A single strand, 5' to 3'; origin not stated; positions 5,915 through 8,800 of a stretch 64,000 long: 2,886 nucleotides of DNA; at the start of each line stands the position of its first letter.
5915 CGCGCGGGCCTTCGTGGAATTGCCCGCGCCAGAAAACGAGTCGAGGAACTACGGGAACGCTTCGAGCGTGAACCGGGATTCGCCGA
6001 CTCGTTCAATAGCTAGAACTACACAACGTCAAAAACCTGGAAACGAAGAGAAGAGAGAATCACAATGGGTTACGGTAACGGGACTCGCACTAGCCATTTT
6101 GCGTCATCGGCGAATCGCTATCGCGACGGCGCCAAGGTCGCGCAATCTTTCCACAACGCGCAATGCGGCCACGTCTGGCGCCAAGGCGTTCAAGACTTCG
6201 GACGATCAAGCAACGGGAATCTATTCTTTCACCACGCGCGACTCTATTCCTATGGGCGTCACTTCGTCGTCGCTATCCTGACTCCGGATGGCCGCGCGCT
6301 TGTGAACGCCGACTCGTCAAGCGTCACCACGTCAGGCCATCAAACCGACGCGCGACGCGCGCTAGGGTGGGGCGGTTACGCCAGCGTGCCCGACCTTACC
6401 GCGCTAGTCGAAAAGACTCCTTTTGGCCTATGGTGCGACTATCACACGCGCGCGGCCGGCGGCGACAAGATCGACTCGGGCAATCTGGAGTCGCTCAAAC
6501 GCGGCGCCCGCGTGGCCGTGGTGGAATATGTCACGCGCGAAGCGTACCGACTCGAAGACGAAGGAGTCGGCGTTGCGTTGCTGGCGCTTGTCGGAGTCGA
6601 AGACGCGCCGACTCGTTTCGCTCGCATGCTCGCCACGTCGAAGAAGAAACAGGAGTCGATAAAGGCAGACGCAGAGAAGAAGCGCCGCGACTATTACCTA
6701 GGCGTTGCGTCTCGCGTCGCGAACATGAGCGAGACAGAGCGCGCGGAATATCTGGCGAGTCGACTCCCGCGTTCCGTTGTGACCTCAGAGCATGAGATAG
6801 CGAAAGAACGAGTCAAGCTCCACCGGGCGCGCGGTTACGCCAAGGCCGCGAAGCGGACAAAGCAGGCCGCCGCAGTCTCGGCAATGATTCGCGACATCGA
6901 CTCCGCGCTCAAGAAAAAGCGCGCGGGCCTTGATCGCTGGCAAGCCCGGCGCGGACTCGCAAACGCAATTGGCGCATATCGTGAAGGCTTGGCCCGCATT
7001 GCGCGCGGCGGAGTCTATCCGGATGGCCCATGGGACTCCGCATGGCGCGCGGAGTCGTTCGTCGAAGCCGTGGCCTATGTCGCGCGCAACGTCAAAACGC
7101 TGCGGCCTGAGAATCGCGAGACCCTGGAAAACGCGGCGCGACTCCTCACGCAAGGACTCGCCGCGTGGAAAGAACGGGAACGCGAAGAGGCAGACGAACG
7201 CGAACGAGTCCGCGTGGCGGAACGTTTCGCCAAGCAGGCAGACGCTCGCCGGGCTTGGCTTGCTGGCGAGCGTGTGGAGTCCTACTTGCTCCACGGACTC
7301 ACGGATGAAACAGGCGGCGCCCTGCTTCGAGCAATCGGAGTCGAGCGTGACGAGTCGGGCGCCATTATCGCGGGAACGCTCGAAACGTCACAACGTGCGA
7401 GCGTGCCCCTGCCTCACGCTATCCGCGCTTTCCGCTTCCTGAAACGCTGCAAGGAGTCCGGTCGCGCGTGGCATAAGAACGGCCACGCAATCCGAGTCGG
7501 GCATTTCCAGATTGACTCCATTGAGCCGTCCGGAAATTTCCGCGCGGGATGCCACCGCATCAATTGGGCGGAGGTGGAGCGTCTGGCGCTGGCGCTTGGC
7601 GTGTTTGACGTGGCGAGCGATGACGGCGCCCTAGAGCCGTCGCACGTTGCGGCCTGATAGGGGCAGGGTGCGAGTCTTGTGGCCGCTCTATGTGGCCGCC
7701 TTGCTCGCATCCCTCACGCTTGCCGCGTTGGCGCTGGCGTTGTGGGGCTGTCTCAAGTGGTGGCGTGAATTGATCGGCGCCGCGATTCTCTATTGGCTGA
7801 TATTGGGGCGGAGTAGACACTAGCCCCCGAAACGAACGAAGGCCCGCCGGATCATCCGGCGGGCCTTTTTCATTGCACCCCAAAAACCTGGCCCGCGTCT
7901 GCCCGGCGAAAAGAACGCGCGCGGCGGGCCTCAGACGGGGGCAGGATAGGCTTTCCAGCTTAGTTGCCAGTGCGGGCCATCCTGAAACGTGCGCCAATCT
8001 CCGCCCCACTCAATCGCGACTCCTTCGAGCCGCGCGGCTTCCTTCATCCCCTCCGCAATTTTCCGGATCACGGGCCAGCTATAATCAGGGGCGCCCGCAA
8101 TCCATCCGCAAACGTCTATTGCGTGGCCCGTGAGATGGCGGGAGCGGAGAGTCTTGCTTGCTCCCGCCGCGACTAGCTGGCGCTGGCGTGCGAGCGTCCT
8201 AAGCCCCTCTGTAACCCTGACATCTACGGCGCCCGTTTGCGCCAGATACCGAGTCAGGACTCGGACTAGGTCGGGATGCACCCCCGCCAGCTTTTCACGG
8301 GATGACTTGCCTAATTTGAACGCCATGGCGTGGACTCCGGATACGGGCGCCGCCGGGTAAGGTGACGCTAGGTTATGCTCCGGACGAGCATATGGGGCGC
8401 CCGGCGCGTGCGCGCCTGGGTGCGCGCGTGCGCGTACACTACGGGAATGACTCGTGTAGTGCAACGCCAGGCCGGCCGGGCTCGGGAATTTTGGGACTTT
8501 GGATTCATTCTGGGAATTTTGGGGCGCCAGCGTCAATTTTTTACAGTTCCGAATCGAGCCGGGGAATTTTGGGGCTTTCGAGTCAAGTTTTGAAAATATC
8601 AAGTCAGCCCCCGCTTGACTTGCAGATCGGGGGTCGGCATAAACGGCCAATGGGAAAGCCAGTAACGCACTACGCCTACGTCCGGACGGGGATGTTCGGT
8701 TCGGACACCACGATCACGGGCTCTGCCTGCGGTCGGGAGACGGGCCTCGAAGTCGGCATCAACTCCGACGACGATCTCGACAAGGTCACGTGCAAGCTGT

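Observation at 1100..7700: About 7- to 10-fold over-representation of GAGTC/GACTC confined to the 6.6-kb leftward early block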

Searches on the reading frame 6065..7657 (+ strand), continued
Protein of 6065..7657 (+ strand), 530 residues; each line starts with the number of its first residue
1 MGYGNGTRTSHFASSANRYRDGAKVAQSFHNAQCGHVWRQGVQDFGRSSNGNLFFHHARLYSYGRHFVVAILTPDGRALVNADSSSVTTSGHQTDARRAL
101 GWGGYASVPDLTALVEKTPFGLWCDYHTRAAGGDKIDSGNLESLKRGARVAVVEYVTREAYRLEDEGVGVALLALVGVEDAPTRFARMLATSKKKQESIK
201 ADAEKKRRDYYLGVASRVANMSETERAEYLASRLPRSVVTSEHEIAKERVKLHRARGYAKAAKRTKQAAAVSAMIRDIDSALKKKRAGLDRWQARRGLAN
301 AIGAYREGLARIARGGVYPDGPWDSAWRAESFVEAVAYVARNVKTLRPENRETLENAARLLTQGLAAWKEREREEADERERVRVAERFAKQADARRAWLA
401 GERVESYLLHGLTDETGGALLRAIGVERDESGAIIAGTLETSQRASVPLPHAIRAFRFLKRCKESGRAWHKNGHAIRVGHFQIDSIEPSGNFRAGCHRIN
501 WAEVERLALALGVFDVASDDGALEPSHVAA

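Call 71: fold_search(model_id=the predicted structure, library=pdb)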
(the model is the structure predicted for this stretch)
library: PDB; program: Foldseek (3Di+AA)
matches with E <= 10: 100; with E <= 0.001: 0
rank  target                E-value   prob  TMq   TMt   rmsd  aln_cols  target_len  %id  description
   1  7rdr_A                1.1e+00  0.08  0.10  0.11  28.0       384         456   14  Circular tandem repeat protein with novel repeat topology and enhanced subunit contact surfaces (released 2021-09-01)
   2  1sa4_A                1.5e+00  0.08  0.09  0.14  19.4       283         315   14  human protein farnesyltransferase complexed with FPP and R115777 (released 2004-06-08)
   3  4u6u_D                1.8e+00  0.08  0.11  0.17  26.2       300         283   10  Crystal Structure of the Cog5-Cog7 complex from Kluyveromyces lactis (released 2014-10-22)
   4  2f0y_A                1.9e+00  0.06  0.09  0.13  19.4       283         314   14  Crystal Structure Of Human Protein Farnesyltransferase Complexed With Farnesyl Diphosphate and hydantoin derivative (released 2006-11-14)
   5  1jcq_A                1.9e+00  0.07  0.10  0.14  21.3       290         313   10  CRYSTAL STRUCTURE OF HUMAN PROTEIN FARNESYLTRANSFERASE COMPLEXED WITH FARNESYL DIPHOSPHATE AND THE PEPTIDOMIMETIC INHI (released 2001-11-02)
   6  3rpu_B                1.9e+00  0.06  0.07  0.11  27.6       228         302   12  Crystal structure of the MukE-MukF complex (released 2012-03-14)
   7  9zm0_A                2.1e+00  0.07  0.10  0.17  28.4       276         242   12  Crystal structure of monomeric Atg23 (released 2026-01-07)
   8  1d8d_A                2.5e+00  0.05  0.09  0.14  21.1       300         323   12  CO-CRYSTAL STRUCTURE OF RAT PROTEIN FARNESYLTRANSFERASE COMPLEXED WITH A K-RAS4B PEPTIDE SUBSTRATE AND FPP ANALOG AT 2 (released 2000-02-09)
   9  3nyj                  2.6e+00  0.15  0.14  0.30  13.0       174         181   13  Crystal Structure Analysis of APP E2 domain (released 2011-06-01)
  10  3sf4_C                2.7e+00  0.07  0.10  0.15  22.0       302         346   13  Crystal structure of the complex between the conserved cell polarity proteins Inscuteable and LGN (released 2011-11-23)
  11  8glv_DA               2.7e+00  0.07  0.14  0.03  21.2       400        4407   13  96-nm repeat unit of doublet microtubules from Chlamydomonas reinhardtii flagella (released 2023-05-31)
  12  9y6s_6y               2.7e+00  0.06  0.09  0.12  22.5       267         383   14  96-nm repeat of the Leishmania tarentolae doublet microtubule (released 2025-12-17)
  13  7rn5_A                2.9e+00  0.06  0.10  0.14  19.0       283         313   12  Discovery of an Anion-Dependent Farnesyltransferase Inhibitor from a Phenotypic Screen (released 2021-09-08)
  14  1ft1_A                3.2e+00  0.05  0.10  0.15  20.8       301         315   12  CRYSTAL STRUCTURE OF PROTEIN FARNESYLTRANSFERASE AT 2.25 ANGSTROMS RESOLUTION (released 1998-03-18)
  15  9k2v_A                3.3e+00  0.12  0.11  0.07  18.5       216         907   12  Cyanophage A4 pre-ejectosome (released 2025-04-09)
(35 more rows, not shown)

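Call 74: find_related_loci(query=A1, collection=viral_contigs, flank=10000)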
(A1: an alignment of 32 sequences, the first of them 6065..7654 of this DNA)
Query A1 (530 aa) in viral_contigs; peptide patterns used: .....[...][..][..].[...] (x = any residue, [..] = any of these).
33 stretches matched a pattern; 23 encode a relative of the query (tblastn E <= 1e-3); 23 distinct loci.
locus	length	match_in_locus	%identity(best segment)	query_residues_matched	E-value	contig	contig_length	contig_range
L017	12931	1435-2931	35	29-530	4e-57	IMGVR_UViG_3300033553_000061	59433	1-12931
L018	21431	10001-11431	31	20-522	2e-54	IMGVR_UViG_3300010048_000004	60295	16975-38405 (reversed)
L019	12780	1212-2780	34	2-520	4e-54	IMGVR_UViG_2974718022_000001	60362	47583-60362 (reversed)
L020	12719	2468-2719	47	29-112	1e-14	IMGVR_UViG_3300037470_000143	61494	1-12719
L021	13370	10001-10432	50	376-530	2e-36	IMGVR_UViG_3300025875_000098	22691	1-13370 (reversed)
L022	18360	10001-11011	54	31-528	8e-36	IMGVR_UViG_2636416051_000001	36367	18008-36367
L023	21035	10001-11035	54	23-528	1e-33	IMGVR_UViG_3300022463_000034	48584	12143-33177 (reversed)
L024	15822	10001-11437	32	29-524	1e-50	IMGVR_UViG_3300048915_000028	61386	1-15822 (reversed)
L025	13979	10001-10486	45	329-514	3e-32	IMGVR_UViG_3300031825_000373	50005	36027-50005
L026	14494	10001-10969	52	29-524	4e-30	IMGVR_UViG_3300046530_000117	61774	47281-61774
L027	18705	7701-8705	41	31-520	5e-30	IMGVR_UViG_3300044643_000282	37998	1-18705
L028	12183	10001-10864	48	31-515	2e-28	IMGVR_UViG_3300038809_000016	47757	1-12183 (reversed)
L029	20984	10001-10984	43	29-530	5e-28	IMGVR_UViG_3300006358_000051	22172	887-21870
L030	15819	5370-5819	41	349-522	6e-28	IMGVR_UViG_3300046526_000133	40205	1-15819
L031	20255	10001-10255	54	438-522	1e-26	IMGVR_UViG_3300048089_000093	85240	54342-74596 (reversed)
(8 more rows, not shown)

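Call 79: search_protein_families(library=pfam, proteins=[L001:12450-13652:-, P0088], max_evalue=0.001)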
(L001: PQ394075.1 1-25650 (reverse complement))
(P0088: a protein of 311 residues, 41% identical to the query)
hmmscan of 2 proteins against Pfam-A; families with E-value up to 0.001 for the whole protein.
L001:12450-13652:- (400 aa): 0 families

P0088 (311 aa): 0 families

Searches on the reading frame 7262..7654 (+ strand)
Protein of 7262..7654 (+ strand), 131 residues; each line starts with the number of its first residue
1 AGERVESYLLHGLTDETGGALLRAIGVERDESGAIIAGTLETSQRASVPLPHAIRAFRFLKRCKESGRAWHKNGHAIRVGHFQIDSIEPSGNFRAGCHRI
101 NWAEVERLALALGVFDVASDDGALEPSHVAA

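Call 124: predict_structure(alignment_id=A2)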
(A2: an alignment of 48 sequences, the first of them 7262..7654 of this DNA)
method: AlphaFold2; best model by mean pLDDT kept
length: 131 residues; sequences in the alignment: 48
mean_pLDDT: 91.1   pTM: 0.82
mean pLDDT of the five models: 91.1, 90.4, 89.7, 89.1, 88.0
residues with pLDDT >= 90: 105; 70-90: 14; 50-70: 9; < 50: 3
segments of 3 or more residues with pLDDT < 50: 1-3
pLDDT, mean of each block of 10 residues (from residue 1): 60 88 97 97 96 97 97 92 97 96 98 95 79 53
secondary structure, 60 per line:
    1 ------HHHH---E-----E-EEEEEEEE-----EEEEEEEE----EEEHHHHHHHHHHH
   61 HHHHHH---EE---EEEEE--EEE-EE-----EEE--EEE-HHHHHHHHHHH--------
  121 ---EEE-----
elements in order: H7-10 E22-29 E35-42 E47-49 H50-66 E75-79 E82-84 E93-95 E98-100 H102-112 E124-126

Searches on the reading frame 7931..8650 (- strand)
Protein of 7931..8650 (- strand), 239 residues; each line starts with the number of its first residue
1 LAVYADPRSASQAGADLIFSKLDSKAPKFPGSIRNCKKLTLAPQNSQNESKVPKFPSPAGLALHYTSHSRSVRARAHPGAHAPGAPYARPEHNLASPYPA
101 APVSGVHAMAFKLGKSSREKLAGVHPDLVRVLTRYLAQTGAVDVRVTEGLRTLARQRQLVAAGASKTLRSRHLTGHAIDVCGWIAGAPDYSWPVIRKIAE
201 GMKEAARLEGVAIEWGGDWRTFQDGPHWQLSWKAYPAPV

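Call 8: search_protein_families(library=phrogs, proteins=[window:7931-8650:-], max_evalue=0.01)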
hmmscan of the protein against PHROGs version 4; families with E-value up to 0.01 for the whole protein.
window:7931-8650:- (239 aa): 6 families
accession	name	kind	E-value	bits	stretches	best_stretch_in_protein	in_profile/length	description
phrog_465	-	lysis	2.5e-53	182.3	1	107-237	39-172/292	endolysin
phrog_5115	-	moron, auxiliary metabolic gene and host takeover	1.9e-20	74.3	1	120-235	15-126/283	ferredoxin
phrog_6523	-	lysis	4.1e-16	60.5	1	138-233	33-132/255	endolysin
phrog_1768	-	lysis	1e-13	50.9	1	107-229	926-1037/1577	endolysin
phrog_2649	-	lysis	2.8e-11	44.8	1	118-232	7-129/261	endolysin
phrog_15351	-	lysis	1.1e-06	29.2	1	124-230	24-136/289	endolysin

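Call 9: search_protein_families(library=pfam, proteins=[window:7931-8650:-], max_evalue=0.01)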
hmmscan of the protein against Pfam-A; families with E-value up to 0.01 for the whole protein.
window:7931-8650:- (239 aa): 1 family
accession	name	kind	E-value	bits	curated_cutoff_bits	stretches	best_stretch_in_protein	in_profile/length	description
PF13539.11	Peptidase_M15_4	-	3.4e-09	37.6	25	1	165-229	3-69/70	D-alanyl-D-alanine carboxypeptidase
